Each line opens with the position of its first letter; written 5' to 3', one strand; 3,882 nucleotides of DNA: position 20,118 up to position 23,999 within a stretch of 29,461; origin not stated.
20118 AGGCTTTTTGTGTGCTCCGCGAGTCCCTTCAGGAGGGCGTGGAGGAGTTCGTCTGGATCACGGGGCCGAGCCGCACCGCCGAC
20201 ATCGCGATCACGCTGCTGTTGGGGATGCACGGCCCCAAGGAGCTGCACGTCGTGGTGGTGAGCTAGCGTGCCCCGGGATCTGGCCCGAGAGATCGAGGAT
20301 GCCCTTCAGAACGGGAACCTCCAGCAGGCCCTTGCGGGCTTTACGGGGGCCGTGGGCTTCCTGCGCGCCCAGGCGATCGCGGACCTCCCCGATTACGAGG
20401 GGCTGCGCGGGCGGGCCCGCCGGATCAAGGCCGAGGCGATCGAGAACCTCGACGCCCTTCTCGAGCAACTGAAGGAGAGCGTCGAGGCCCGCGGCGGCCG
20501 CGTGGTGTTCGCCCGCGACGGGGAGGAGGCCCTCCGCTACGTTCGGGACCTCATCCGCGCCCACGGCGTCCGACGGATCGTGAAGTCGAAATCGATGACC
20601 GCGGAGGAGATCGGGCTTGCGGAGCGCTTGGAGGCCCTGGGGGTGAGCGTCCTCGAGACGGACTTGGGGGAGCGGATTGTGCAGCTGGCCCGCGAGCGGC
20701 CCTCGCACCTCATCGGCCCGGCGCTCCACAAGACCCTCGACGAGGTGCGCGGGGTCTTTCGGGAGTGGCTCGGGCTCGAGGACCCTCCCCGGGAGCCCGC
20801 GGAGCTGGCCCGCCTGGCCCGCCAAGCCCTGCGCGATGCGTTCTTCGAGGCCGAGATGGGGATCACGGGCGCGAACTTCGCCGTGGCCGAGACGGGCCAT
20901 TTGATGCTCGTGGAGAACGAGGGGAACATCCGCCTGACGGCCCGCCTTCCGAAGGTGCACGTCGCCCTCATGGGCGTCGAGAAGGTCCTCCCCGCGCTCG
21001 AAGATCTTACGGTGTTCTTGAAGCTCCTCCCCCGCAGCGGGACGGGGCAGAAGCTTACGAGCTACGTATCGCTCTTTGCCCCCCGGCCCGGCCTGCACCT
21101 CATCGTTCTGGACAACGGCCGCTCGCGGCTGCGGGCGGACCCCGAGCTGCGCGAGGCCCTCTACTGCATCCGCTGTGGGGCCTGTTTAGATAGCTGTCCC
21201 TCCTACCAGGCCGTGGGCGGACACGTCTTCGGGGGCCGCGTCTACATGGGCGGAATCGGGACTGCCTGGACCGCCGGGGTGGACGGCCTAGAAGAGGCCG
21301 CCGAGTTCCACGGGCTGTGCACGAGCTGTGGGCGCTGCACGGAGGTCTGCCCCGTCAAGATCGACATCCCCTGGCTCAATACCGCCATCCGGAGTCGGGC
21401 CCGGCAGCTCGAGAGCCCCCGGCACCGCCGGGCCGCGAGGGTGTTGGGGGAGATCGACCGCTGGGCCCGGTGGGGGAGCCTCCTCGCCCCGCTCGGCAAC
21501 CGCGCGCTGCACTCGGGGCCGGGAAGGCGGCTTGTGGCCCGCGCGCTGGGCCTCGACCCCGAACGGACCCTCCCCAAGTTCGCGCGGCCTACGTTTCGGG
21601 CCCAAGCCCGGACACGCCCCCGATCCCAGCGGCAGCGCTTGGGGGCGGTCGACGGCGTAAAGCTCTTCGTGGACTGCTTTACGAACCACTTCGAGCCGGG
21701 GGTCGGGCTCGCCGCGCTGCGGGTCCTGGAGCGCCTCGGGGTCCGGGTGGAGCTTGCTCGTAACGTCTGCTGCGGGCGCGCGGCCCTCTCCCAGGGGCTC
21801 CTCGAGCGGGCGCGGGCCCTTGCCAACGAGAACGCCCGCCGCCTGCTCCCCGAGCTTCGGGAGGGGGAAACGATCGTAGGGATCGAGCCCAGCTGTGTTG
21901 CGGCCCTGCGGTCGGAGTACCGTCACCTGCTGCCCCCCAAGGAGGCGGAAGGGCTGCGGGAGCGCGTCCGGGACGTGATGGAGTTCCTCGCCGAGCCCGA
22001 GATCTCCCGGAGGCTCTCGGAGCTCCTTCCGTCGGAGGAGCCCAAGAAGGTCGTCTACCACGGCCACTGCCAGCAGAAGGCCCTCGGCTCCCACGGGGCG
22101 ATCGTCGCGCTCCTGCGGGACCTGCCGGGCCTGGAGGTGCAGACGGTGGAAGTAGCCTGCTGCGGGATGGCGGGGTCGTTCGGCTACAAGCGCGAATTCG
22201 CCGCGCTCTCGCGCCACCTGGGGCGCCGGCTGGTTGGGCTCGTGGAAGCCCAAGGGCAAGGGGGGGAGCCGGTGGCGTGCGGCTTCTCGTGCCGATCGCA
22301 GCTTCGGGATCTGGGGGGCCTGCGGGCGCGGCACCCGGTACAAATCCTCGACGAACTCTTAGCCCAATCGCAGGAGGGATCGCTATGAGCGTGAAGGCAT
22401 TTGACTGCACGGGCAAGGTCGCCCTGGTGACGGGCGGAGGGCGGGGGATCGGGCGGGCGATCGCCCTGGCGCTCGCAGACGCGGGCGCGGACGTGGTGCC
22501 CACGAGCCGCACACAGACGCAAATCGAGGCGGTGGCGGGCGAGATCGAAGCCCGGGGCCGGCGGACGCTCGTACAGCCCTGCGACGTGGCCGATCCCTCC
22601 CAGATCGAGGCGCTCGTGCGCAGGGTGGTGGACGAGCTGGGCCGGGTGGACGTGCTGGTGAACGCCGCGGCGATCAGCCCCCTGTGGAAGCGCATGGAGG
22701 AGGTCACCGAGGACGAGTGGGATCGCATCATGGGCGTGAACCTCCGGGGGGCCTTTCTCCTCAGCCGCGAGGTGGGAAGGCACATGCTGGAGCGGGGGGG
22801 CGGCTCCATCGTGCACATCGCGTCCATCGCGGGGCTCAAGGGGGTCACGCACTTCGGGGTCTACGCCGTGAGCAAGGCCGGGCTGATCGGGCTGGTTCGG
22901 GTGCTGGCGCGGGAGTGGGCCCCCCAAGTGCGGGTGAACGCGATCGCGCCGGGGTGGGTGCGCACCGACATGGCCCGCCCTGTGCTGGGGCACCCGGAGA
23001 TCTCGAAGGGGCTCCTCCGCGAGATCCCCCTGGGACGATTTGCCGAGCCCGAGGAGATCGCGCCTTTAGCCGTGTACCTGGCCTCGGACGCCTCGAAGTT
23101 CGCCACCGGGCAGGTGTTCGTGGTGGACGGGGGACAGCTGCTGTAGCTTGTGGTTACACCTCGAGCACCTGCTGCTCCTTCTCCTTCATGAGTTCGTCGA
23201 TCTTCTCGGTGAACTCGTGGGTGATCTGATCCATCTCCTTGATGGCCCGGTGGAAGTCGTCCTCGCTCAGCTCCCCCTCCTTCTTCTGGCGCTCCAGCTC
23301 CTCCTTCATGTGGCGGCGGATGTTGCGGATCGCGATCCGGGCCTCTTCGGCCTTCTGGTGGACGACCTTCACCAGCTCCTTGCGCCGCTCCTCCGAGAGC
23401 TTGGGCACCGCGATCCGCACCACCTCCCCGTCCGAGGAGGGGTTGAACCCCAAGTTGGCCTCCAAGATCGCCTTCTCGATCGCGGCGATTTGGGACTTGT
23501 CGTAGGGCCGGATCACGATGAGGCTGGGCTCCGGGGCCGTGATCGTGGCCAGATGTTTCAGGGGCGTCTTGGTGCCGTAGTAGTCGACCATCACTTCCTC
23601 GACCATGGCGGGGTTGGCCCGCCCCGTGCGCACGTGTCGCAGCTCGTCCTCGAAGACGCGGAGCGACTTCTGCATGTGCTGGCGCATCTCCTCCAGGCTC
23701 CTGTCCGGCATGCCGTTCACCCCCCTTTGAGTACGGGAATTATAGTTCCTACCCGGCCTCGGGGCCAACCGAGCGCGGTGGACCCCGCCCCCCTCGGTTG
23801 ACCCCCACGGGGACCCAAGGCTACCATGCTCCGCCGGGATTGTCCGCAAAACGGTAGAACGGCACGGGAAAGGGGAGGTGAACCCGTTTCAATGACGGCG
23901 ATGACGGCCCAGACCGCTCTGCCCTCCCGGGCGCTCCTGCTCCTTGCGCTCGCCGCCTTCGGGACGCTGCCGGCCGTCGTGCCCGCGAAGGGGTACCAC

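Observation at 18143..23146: IorA-like ThDP enzyme without Fe-S ligands or IorB, in an operon with a LUD (LutC + LutB-LutA) complex and an SDR: candidate new 2-hydroxy/2-oxo-acid pathway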

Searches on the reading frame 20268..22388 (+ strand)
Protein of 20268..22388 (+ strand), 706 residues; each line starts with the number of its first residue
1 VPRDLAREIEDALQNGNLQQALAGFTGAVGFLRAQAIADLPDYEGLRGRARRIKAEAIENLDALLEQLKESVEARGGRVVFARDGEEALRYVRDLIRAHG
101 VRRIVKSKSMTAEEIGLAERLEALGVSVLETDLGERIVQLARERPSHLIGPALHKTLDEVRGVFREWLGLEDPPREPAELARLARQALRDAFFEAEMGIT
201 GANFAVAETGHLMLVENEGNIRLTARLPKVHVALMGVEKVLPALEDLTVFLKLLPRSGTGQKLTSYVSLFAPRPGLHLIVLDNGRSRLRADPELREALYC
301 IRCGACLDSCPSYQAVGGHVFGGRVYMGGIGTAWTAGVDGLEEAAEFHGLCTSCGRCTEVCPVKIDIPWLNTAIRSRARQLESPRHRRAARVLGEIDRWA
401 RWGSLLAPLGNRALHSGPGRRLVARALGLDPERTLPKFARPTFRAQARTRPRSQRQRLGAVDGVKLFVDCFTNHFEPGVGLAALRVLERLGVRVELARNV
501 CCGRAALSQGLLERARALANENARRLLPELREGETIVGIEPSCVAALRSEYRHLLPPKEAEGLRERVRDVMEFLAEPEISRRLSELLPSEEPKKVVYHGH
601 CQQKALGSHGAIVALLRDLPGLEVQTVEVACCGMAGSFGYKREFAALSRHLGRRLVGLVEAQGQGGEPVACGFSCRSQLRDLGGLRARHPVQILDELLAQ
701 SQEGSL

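Call 77: search_solved_structures(query=window:20268-22388:+, max_evalue=0.00001)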
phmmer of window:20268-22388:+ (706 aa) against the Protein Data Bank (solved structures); distinct sequences matched with E-value up to 0.00001: 0.

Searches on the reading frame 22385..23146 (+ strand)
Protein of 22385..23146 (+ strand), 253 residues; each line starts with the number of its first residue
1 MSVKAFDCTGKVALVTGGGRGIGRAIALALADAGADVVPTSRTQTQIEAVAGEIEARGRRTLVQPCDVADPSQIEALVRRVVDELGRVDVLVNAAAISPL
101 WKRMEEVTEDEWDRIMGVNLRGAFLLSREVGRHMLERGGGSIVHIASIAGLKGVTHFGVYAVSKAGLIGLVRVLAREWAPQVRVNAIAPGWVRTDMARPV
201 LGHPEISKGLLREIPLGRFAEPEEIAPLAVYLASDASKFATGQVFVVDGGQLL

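Call 7: search_protein_families(library=pfam, proteins=[window:22385-23146:+], max_evalue=0.01)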
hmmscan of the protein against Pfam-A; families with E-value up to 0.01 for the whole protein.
window:22385-23146:+ (253 aa): 6 families
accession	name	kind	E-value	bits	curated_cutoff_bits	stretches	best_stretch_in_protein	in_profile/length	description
PF13561.12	adh_short_C2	-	2.9e-72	243.5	27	1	20-250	6-234/236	Enoyl-(Acyl carrier protein) reductase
PF00106.31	adh_short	-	5.7e-60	202.6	26.6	1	11-199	1-189/195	short chain dehydrogenase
PF08659.16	KR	-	1e-15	58.6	22.6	1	13-180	3-169/180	KR domain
PF23441.1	SDR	-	2.6e-09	37.3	27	1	12-211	9-213/258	SDR-like rossmann domain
PF01370.27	Epimerase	-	3.2e-05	23.9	20.9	1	13-113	1-89/240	NAD dependent epimerase/dehydratase family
PF04321.23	RmlD_sub_bind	-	0.0022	17.6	27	1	14-129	4-88/287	RmlD substrate binding domain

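Call 8: search_protein_families(library=ncbifam, proteins=[window:22385-23146:+], max_evalue=0.01)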
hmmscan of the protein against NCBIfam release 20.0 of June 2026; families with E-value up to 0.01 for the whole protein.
window:22385-23146:+ (253 aa): 238 families (the best 25 are shown)
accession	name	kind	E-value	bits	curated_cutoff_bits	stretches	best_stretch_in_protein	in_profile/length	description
NF005559.1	PRK07231.1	subfamily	4.5e-76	255.6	215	1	8-252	2-248/249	glucose 1-dehydrogenase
NF006070.0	PRK08213.1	subfamily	2.1e-72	243.8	279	1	4-251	6-256/259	gluconate 5-dehydrogenase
NF005446.0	PRK07035.1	equivalog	6.7e-70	235.3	373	1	2-252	3-254/255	SDR family oxidoreductase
NF009466.0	PRK12826.1-2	subfamily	6.7e-68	228.8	222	1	11-251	4-244/248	3-oxoacyl-ACP reductase FabG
NF005309.0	PRK06841.1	subfamily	2.8e-65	220.3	286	1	4-250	9-251/255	GolD/DthD family dehydrogenase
TIGR01830.1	3oxo_ACP_reduc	equivalog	2.9e-65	220.3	297.75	1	13-250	1-237/239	3-oxoacyl-[acyl-carrier-protein] reductase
NF004198.0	PRK05653.1-3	equivalog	1.4e-64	217.9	296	1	9-252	6-247/248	3-oxoacyl-ACP reductase FabG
NF004818.0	PRK06172.1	equivalog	4.7e-64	216.1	336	1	8-251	5-250/253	SDR family oxidoreductase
NF005873.0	PRK07814.1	equivalog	1.3e-63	214.8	346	1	4-250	4-250/263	SDR family oxidoreductase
NF004791.0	PRK06138.1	equivalog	6.9e-63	212.3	312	1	9-252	4-250/252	SDR family oxidoreductase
NF005390.0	PRK06935.1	equivalog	1e-61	208.5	369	1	3-252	8-256/258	2-dehydro-3-deoxy-D-gluconate 5-dehydrogenase KduD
TIGR01832.1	kduD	equivalog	1.7e-61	207.9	338.85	1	6-252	1-246/248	2-dehydro-3-deoxy-D-gluconate 5-dehydrogenase KduD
NF005067.0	PRK06484.1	equivalog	3e-61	207.6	713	1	9-251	8-251/524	short chain dehydrogenase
NF005893.0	PRK07856.1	equivalog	3.2e-61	206.9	255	1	5-250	4-240/255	SDR family oxidoreductase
NF005681.0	PRK07478.1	subfamily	5.4e-60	202.9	267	1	9-251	5-249/254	SDR family oxidoreductase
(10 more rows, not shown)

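Call 76: search_solved_structures(query=window:22385-23146:+, max_evalue=1e-40)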
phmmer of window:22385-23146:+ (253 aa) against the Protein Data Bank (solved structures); distinct sequences matched with E-value up to 1e-40: 60.
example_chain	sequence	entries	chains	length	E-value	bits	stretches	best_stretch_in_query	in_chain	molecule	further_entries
2hq1_A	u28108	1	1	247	3.2e-52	181.1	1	9-252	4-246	Glucose/ribitol dehydrogenase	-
4jro_A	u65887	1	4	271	2e-51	178.5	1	5-252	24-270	FabG protein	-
1vl8_A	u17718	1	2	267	4.6e-50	174.1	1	4-250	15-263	Gluconate 5-dehydrogenase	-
2uvd_A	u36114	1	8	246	6.1e-50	173.7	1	9-252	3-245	3-OXOACYL-(ACYL-CARRIER-PROTEIN) REDUCTASE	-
4j2h_A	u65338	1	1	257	7.1e-50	173.5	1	4-252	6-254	Short chain alcohol dehydrogenase-related dehydrogenase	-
2c07_A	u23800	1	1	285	6.7e-48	167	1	9-250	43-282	3-OXOACYL-(ACYL-CARRIER PROTEIN) REDUCTASE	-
3woh_A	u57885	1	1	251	8.7e-48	166.6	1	9-251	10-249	SiaM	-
7sub_A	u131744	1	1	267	1.2e-47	166.2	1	9-251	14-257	3-oxoacyl-reductase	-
4rzh_A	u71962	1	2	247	6.1e-47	163.8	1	9-252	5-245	3-oxoacyl-[acyl-carrier protein] reductase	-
2et6_A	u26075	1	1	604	8.9e-47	163.3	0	9-251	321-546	(3R)-hydroxyacyl-CoA dehydrogenase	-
4z9y_A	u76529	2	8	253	1.4e-46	162.6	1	3-252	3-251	2-deoxy-D-gluconate 3-dehydrogenase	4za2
4wjz_A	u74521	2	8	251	2.7e-46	161.7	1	7-251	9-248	3-oxoacyl-[acyl-carrier-protein] reductase FabG | 3-oxoacyl-[acyl-carrier protein] reductase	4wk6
3tzk_A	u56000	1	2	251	2.8e-46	161.7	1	7-251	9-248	3-oxoacyl-[acyl-carrier protein] reductase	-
3sj7_A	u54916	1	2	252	3.9e-46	161.2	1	11-251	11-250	3-oxoacyl-(Acyl-carrier-protein) reductase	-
3osu_A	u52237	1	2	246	4.4e-46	161.1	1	11-251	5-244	3-oxoacyl-[acyl-carrier-protein] reductase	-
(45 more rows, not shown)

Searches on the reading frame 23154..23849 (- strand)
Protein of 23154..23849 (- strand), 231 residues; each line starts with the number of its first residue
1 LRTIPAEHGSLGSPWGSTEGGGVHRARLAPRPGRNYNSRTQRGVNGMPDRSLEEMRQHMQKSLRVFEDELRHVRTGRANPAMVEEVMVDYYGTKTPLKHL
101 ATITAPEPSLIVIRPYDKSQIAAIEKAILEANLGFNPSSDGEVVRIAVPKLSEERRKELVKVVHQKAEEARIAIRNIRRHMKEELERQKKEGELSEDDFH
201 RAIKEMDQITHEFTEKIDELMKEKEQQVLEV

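Call 14: search_protein_families(library=pfam, proteins=[window:23154-23849:-], max_evalue=0.001)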
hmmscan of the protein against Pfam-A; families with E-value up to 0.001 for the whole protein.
window:23154-23849:- (231 aa): 2 families
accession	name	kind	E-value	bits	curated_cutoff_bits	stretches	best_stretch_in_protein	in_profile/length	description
PF01765.24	RRF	-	6.8e-63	211.8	29.7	1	66-229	1-164/164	Ribosome recycling factor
PF01110.22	CNTF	-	0.00037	20.4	22.7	1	147-228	55-134/194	Ciliary neurotrophic factor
